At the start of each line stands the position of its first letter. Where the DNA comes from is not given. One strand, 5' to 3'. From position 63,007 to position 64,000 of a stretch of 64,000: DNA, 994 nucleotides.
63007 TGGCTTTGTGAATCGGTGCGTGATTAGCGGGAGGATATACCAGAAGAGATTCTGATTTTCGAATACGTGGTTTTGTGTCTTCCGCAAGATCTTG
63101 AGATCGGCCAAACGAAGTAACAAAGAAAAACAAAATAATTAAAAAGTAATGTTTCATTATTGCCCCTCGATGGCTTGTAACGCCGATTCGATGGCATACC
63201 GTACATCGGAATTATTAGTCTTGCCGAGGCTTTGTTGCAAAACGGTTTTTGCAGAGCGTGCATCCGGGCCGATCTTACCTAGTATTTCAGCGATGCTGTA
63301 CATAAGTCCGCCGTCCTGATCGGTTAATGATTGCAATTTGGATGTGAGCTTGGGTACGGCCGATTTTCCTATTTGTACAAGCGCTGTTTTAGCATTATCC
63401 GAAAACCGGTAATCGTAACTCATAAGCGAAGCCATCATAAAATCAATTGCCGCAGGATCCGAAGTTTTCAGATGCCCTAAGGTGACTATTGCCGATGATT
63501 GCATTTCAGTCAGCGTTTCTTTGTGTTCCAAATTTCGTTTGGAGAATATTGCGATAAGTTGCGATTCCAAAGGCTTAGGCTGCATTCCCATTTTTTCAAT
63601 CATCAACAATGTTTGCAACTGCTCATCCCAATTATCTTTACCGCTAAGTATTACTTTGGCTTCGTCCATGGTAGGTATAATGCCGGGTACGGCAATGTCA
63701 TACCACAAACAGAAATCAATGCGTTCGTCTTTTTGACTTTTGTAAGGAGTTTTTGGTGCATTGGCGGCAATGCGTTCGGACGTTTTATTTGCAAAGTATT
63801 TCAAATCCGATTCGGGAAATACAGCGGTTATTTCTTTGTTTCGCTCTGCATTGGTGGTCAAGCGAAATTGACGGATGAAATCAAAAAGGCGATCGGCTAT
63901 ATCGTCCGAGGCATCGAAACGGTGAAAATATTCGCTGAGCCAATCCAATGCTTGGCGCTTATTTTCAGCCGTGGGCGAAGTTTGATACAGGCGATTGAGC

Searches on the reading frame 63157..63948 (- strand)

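Call 38: search_protein_families(library=pfam, proteins=[window:63157-63948:-], max_evalue=0.00001)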
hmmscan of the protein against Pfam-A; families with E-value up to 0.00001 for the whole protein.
window:63157-63948:- (263 aa): 1 family
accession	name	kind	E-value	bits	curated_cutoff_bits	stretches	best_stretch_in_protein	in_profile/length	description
PF13646.12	HEAT_2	-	8.5e-08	32.8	27.7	0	189-258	23-88/88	HEAT repeats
